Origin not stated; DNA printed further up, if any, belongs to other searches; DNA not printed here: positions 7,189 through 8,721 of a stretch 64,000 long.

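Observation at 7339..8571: DegT-family enzyme with catalytic Lys replaced by His, a predicted ColD/E1-type sugar 3-dehydratase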

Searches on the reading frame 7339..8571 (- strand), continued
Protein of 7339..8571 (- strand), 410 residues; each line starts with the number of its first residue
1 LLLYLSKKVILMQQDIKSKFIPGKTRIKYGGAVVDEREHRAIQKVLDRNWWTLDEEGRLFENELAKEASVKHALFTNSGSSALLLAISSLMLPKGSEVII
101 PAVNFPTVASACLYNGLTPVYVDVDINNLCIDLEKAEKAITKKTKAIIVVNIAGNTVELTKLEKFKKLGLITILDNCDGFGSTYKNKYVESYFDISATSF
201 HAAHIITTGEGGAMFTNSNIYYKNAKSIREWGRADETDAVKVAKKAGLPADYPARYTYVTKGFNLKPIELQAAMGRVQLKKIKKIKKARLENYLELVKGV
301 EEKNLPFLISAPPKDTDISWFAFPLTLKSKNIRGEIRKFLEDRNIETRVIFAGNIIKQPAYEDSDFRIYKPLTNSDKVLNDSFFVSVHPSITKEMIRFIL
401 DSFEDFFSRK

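Call 19: find_encoding_contigs(protein=P0007, flank=10000, max_places=3)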
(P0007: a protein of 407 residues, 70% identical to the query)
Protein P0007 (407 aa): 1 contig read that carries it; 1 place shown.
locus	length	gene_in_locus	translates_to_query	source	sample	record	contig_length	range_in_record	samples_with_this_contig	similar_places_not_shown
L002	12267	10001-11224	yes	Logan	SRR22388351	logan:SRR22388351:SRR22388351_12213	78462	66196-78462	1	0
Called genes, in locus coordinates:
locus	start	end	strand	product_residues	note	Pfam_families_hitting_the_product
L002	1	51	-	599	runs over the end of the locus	PF10131:PTPS_related, PF13231:PMT_2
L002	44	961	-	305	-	PF02779:Transket_pyr, PF22613:Transketolase_C_1 (faint), PF02780:Transketolase_C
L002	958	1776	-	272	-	PF00456:Transketolase_N, PF13292:DXP_synthase_N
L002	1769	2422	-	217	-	PF13302:Acetyltransf_3 (weak), PF00583:Acetyltransf_1 (weak)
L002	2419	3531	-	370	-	PF01041:DegT_DnrJ_EryC1, PF00155:Aminotran_1_2, PF00266:Aminotran_5, PF01053:Cys_Met_Meta_PP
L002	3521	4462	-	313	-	PF00535:Glycos_transf_2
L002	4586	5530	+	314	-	PF00535:Glycos_transf_2, PF13641:Glyco_tranf_2_3, PF13506:Glyco_transf_21, PF13632:Glyco_trans_2_3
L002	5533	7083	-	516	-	PF13231:PMT_2 (weak)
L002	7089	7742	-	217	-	-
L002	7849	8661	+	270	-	PF05711:TylF, PF13578:Methyltransf_24 (weak)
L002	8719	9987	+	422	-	PF08421:Methyltransf_13, PF13489:Methyltransf_23, PF08241:Methyltransf_11 (weak), PF08242:Methyltransf_12, PF13847:Methyltransf_31 (faint), PF08484:Methyltransf_14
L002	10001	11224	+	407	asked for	PF01041:DegT_DnrJ_EryC1, PF00155:Aminotran_1_2 (weak), PF01053:Cys_Met_Meta_PP (weak)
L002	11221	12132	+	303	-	PF01370:Epimerase, PF04321:RmlD_sub_bind, PF16363:GDP_Man_Dehyd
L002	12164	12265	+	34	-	?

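Call 21: find_related_loci(query=A1, collection=genome_contigs, flank=10000)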
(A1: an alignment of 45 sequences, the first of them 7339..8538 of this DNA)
Query A1 (399 aa) in genome_contigs; peptide patterns used: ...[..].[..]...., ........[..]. (x = any residue, [..] = any of these).
172 stretches matched a pattern; 87 encode a relative of the query (tblastn E <= 1e-3); the best 80 are kept; 80 distinct loci.
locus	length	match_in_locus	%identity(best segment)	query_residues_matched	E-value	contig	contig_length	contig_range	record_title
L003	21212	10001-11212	57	1-398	2e-147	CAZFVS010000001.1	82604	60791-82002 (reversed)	MAG TPA_asm: uncultured Gammaproteobacteria bacterium isolate SRP269290_co2_8 genome assembly, contig: NODE_201_length_8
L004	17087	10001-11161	46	4-390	5e-107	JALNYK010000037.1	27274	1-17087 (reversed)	MAG: Gallionella sp. isolate SO_2017_GW1 bin 129 NODE_7306_length_27274_cov_1.102295_OW334_2017, whole genome shotgun se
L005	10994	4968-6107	48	9-388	3e-105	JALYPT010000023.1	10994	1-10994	MAG: bacterium isolate MDV bin44 SD1454-56_k127_50572, whole genome shotgun sequence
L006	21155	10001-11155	47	13-398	2e-104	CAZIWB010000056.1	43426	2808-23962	MAG TPA_asm: uncultured Cellvibrionaceae bacterium isolate SRP193066_co1_141 genome assembly, contig: NODE_1011_length_4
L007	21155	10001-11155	46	6-393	5e-101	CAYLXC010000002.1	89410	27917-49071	MAG TPA_asm: uncultured Gammaproteobacteria bacterium isolate SRP178908_co2_35 genome assembly, contig: NODE_37_length_8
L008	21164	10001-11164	45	3-393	2e-98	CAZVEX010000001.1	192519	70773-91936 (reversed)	MAG TPA_asm: uncultured Gammaproteobacteria bacterium isolate binchicken_co38_210 genome assembly, contig: NODE_177_leng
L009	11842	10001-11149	45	8-393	1e-97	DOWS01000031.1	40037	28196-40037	MAG TPA_asm: Candidatus Daviesbacteria bacterium isolate UBA9644 contig_1543, whole genome shotgun sequence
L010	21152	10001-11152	43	13-399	3e-95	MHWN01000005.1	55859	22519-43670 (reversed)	MAG: Candidatus Zambryskibacteria bacterium RIFCSPLOWO2_02_FULL_39_26 rifcsplowo2_02_scaffold_1354, whole genome shotgun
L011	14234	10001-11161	44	11-397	3e-93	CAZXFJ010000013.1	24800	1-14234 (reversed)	MAG TPA_asm: uncultured Gammaproteobacteria bacterium isolate SRP292972_co1_15 genome assembly, contig: NODE_945_length_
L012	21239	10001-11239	42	6-398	7e-92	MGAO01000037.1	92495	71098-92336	MAG: Candidatus Roizmanbacteria bacterium RIFCSPLOWO2_01_FULL_40_14 rifcsplowo2_01_scaffold_425, whole genome shotgun se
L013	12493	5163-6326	45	8-395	9e-91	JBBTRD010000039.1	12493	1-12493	MAG: Patescibacteria group bacterium isolate H41-bin020_1 H41_bin020_1_000000000039, whole genome shotgun sequence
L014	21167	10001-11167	46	7-395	2e-88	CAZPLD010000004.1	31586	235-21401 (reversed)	MAG TPA_asm: uncultured Candidatus Saccharibacteria bacterium isolate binchicken_co227_99 genome assembly, contig: NODE_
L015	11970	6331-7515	42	1-395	1e-85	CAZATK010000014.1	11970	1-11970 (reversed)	MAG TPA_asm: uncultured Candidatus Saccharibacteria bacterium isolate SRP178908_co1_176 genome assembly, contig: NODE_38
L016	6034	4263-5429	46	13-396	2e-84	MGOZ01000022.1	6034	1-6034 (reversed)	MAG: Coxiella sp. RIFCSPHIGHO2_12_FULL_42_15 rifcsphigho2_12_scaffold_27796, whole genome shotgun sequence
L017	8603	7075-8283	40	6-388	3e-84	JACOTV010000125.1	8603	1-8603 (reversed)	MAG: Candidatus Microgenomates bacterium isolate NC_groundwater_53_Pr7_S2p5_46_8 FFV18_S2p5_scaffold_613176, whole genom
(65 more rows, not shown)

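Call 22: find_encoding_contigs(protein=window:7339-8538:-, flank=3000, max_places=3)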
Protein window:7339-8538:- (399 aa): 3 contigs read that carry it; 1 place shown.
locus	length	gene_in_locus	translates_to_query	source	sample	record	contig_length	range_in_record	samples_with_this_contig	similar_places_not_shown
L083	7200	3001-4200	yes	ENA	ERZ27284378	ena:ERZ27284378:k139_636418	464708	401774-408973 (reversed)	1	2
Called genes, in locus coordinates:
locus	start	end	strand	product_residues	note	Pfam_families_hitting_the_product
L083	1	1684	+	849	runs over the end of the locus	PF00535:Glycos_transf_2, PF02366:PMT (weak), PF13231:PMT_2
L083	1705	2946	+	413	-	PF01943:Polysacc_synt, PF13440:Polysacc_synt_3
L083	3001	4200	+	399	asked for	PF01041:DegT_DnrJ_EryC1, PF00155:Aminotran_1_2, PF01053:Cys_Met_Meta_PP (weak)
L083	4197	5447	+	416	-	PF08421:Methyltransf_13, PF08242:Methyltransf_12 (faint), PF13489:Methyltransf_23, PF08241:Methyltransf_11 (faint), PF08484:Methyltransf_14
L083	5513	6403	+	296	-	PF01370:Epimerase, PF04321:RmlD_sub_bind (weak), PF16363:GDP_Man_Dehyd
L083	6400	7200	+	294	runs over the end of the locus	PF04724:Glyco_transf_17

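Call 23: find_encoding_contigs(protein=P0005, flank=10000, max_places=2)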
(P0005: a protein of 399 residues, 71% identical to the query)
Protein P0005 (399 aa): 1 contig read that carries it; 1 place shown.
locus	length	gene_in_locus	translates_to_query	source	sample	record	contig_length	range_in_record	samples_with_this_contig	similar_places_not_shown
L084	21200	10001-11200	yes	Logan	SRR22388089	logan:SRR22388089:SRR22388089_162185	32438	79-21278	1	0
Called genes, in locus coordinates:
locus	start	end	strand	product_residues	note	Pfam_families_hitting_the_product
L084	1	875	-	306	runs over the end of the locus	PF02779:Transket_pyr, PF02780:Transketolase_C, PF22613:Transketolase_C_1 (weak)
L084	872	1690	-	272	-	PF00456:Transketolase_N, PF13292:DXP_synthase_N, PF00676:E1_dh (weak)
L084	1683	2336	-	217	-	PF13302:Acetyltransf_3 (weak), PF00583:Acetyltransf_1 (faint)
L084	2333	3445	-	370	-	PF00155:Aminotran_1_2, PF01041:DegT_DnrJ_EryC1, PF00266:Aminotran_5, PF01053:Cys_Met_Meta_PP (weak)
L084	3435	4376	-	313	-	PF00535:Glycos_transf_2, PF13641:Glyco_tranf_2_3 (weak)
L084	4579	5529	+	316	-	PF00535:Glycos_transf_2, PF13641:Glyco_tranf_2_3, PF13506:Glyco_transf_21, PF13632:Glyco_trans_2_3 (weak)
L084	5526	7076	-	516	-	PF02366:PMT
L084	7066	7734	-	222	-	PF13489:Methyltransf_23 (faint)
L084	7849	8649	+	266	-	PF05711:TylF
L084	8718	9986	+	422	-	PF08421:Methyltransf_13, PF13489:Methyltransf_23, PF08241:Methyltransf_11 (weak), PF08242:Methyltransf_12 (weak), PF08484:Methyltransf_14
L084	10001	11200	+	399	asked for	PF00155:Aminotran_1_2 (weak), PF01041:DegT_DnrJ_EryC1, PF00266:Aminotran_5 (faint), PF01053:Cys_Met_Meta_PP (weak)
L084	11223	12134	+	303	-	PF01370:Epimerase, PF04321:RmlD_sub_bind, PF16363:GDP_Man_Dehyd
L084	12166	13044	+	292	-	PF04724:Glyco_transf_17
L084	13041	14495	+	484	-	PF01943:Polysacc_synt, PF13440:Polysacc_synt_3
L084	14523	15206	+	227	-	-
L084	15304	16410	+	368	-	PF13439:Glyco_transf_4, PF13524:Glyco_trans_1_2, PF13692:Glyco_trans_1_4, PF20706:GT4-conflict (weak), PF00534:Glycos_transf_1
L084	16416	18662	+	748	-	PF00535:Glycos_transf_2, PF13641:Glyco_tranf_2_3, PF13231:PMT_2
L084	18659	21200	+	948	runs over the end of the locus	-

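Call 24: find_encoding_contigs(protein=P0003, flank=10000, max_places=2)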
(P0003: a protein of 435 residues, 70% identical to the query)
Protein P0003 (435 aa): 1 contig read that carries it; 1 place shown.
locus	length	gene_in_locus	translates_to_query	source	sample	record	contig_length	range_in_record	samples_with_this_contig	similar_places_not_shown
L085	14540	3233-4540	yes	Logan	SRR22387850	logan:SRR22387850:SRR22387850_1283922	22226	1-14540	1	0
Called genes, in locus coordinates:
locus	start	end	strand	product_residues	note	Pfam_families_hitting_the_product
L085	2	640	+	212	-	?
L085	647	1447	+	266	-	PF05711:TylF, PF13578:Methyltransf_24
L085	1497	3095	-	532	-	-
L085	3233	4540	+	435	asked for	PF01041:DegT_DnrJ_EryC1, PF00155:Aminotran_1_2 (weak), PF01053:Cys_Met_Meta_PP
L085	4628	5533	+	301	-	PF04724:Glyco_transf_17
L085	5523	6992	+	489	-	PF01943:Polysacc_synt, PF13440:Polysacc_synt_3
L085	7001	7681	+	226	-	-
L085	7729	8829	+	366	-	PF13439:Glyco_transf_4 (weak), PF13524:Glyco_trans_1_2, PF13692:Glyco_trans_1_4, PF20706:GT4-conflict (weak), PF00534:Glycos_transf_1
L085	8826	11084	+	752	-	PF00535:Glycos_transf_2, PF10111:Glyco_tranf_2_2 (faint), PF13712:Glyco_tranf_2_5 (weak), PF13641:Glyco_tranf_2_3 (weak), PF13231:PMT_2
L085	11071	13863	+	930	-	-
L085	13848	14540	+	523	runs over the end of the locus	-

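Call 36: search_protein_families(library=ncbifam, proteins=[L001:5998-6777:-, L001:4961-6007:-, L001:1441-2328:-, L001:155-1441:-, L084:11223-12134:+], max_evalue=1e-10)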
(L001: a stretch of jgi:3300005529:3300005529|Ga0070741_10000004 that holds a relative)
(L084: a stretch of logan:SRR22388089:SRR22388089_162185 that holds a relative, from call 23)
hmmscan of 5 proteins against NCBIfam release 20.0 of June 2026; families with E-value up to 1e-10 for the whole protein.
L001:5998-6777:- (259 aa): 11 families
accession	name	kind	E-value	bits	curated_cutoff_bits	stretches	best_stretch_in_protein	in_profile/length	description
TIGR02623.1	G1P_cyt_trans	equivalog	5.2e-76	255.5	300.25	1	1-258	1-255/255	glucose-1-phosphate cytidylyltransferase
TIGR03992.1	Arch_glmU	subfamily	1.1e-26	93.7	292.1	2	1-73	1-73/393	bifunctional sugar-1-phosphate nucleotidylyltransferase/acetyltransferase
NF049965.1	GlMnHpPGnyltfHddC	equivalog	2.4e-20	73.2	300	1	1-67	1-67/221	D-glycero-D-manno-heptose 1-phosphate guanosyltransferase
NF052502.1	man1P_GTase_Rv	exception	5.4e-18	65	440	0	2-72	2-72/352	mannose-1-phosphate guanylyltransferase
NF041313.1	UDPGP_AglF_Halo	equivalog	4.8e-16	58.9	400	1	1-64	1-64/234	UTP--glucose-1-phosphate uridylyltransferase AglF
NF045761.1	NAMPUrTaseMurU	equivalog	9.3e-15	55.1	250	0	1-71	1-71/226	N-acetylmuramate alpha-1-phosphate uridylyltransferase MurU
TIGR01208.1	rmlA_long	equivalog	1.6e-14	53.5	320.25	0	2-76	1-76/353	glucose-1-phosphate thymidylyltransferase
NF041173.1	Sug_nt_acttase_Thmprot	equivalog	6e-14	51.8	600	1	1-246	1-225/405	bifunctional sugar-1-phosphate nucleotidylyltransferase/acetyltransferase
TIGR01099.1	galU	equivalog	5.4e-13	49.1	326.8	1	1-206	2-216/261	UTP--glucose-1-phosphate uridylyltransferase GalU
TIGR02091.1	glgC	equivalog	3.9e-12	45.9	424.9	1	3-237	3-248/364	glucose-1-phosphate adenylyltransferase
NF041135.1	IPPtranDIPPsyn_Thcocales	equivalog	8.9e-11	41.4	580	0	1-72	1-68/419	bifunctional L-myo-inositol-1-phosphate cytidylyltransferase/CDP-L-myo-inositol myo-inositolphosphotransferase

L001:4961-6007:- (348 aa): 9 families
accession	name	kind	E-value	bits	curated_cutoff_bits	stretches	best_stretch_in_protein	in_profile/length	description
TIGR01179.1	galE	equivalog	1.9e-26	92.7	262.3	1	5-172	1-180/332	UDP-glucose 4-epimerase GalE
TIGR02197.1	heptose_epim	equivalog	1.2e-20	73.9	274.6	1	6-305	1-315/316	ADP-glyceromanno-heptose 6-epimerase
TIGR04180.1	EDH_00030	hypoth_equivalog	2.5e-19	69.5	475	1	6-263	1-264/297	NAD-dependent 4,6-dehydratase LegB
TIGR03466.1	HpnA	hypoth_equivalog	5.7e-16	58.3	367.65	1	5-167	2-169/327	hopanoid-associated sugar epimerase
TIGR01214.1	rmlD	equivalog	4.2e-14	52.3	224.05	1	5-174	1-156/285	dTDP-4-dehydrorhamnose reductase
NF007956.0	PRK10675.1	subfamily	7.8e-13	48.2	394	1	5-252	2-278/338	UDP-glucose 4-epimerase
NF008872.0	PRK11908.1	equivalog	1.6e-12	47.2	294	1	4-256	2-273/349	bifunctional UDP-4-keto-pentose/UDP-xylose synthase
TIGR01181.1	dTDP_gluc_dehyt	equivalog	1.9e-12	46.9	365.1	1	5-298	1-310/321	dTDP-glucose 4,6-dehydratase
NF043036.1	ErythonDh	equivalog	9.9e-12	44.7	325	1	5-158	2-168/321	D-erythronate dehydrogenase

L001:1441-2328:- (295 aa): 2 families
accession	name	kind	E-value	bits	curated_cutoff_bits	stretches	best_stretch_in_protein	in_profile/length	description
TIGR02197.1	heptose_epim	equivalog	2.2e-13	50.1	274.6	1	6-280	1-314/316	ADP-glyceromanno-heptose 6-epimerase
TIGR01179.1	galE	equivalog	4.5e-11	42.2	262.3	0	31-168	48-191/332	UDP-glucose 4-epimerase GalE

L001:155-1441:- (428 aa): 7 families
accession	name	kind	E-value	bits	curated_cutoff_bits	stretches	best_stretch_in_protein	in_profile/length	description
NF011936.0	PRK15407.1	equivalog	5.9e-194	644.8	423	1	3-426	15-438/440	lipopolysaccharide biosynthesis protein RfbH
TIGR03588.1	PseC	equivalog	1.2e-54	185.7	423.5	1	26-365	3-324/380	UDP-4-amino-4,6-dideoxy-N-acetyl-beta-L-altrosamine transaminase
TIGR04181.1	NHT_00031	hypoth_equivalog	1.9e-53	181.6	420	2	33-234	9-219/359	LegC family aminotransferase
NF008658.2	PRK11658.1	equivalog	3.3e-42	144.5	631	1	24-370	4-326/379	UDP-4-amino-4-deoxy-L-arabinose aminotransferase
NF008687.0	PRK11706.1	equivalog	3.7e-39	134.6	375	1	46-231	24-201/375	dTDP-4-amino-4,6-dideoxygalactose transaminase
TIGR04427.1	PLP_DesI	equivalog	3.1e-33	115.5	650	1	43-242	40-231/390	dTDP-4-dehydro-6-deoxyglucose aminotransferase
TIGR02379.1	ECA_wecE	subfamily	1.1e-31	109.9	434.85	1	42-329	20-284/376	dTDP-4-amino-4,6-dideoxy-D-glucose transaminase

L084:11223-12134:+ (303 aa): 0 families

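Call 40: search_protein_representatives(protein=window:7339-8538:-)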
Query: 399 residues. Proteins with E-value up to 0.001 (for the whole library): 40283; up to 1e-10: 18665; up to 1e-30: 764. The best 150 are listed.
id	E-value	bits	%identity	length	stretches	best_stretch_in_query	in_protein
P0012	2.3e-159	546.5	62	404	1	1-398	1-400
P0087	3.5e-105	368.2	49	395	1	1-398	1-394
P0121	5.3e-102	357.7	47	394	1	6-392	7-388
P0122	1.7e-100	352.7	48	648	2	161-397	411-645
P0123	1.1e-99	350.1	48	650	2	162-393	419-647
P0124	2.8e-96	338.9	45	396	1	9-396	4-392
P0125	1.9e-85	303.2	46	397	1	9-388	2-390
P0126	1.3e-84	300.5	44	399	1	15-397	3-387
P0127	9.4e-81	287.8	45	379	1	16-392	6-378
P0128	9.4e-80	284.5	39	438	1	7-398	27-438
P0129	7.0e-78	278.3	42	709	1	6-395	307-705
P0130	1.5e-77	277.3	39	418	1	15-396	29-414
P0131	1.5e-76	273.9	41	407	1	7-395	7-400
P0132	2.0e-76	273.5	41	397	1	6-389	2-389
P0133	3.2e-76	272.9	51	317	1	7-292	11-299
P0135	5.5e-73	262.2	39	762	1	8-395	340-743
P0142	5.6e-71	255.6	39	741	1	7-397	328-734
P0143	7.7e-71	255.2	39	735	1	6-397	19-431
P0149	1.7e-67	244.2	38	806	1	7-394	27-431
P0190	1.1e-57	211.9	35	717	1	10-397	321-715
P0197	6.8e-57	209.2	34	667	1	9-399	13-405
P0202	4.3e-56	206.6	34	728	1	14-396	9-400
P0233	1.1e-51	192.1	33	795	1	11-396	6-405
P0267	2.5e-48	181.1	37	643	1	48-397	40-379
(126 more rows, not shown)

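Call 41: predict_structure(alignment_id=A1)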
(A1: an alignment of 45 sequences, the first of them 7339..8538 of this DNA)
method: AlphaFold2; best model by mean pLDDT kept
length: 399 residues; sequences in the alignment: 45
mean_pLDDT: 93.6   pTM: 0.92
mean pLDDT of the five models: 93.6, 93.2, 93.1, 91.2, 90.9
residues with pLDDT >= 90: 332; 70-90: 54; 50-70: 9; < 50: 4
segments of 3 or more residues with pLDDT < 50: 1-4
pLDDT, mean of each block of 10 residues (from residue 1): 61 91 93 92 95 98 97 98 98 94 98 97 98 98 95 98 93 98 97 88 98 95 67 82 86 95 96 95 98 97 96 94 97 96 93 95 97 96 98 94
secondary structure, 60 per line:
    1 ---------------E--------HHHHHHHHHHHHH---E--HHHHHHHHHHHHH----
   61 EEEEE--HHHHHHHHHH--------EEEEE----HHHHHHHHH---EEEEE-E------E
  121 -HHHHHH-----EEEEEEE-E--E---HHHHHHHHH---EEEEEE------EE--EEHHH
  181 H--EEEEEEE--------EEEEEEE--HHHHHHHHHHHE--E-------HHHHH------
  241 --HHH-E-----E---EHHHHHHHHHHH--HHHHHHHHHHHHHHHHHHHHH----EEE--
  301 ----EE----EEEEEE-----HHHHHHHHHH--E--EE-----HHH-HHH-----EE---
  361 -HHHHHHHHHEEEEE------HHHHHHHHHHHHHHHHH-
elements in order: H25-37 H44-56 E61-65 H68-77 E86-90 H95-103 E107-111 H122-127 E133-139 H148-156 E160-165 H178-181 E184-190 E199-205 H208-218 H230-234 H258-268 H271-291 E296-298 E311-316 H322-331 H362-370 E371-375 H382-398
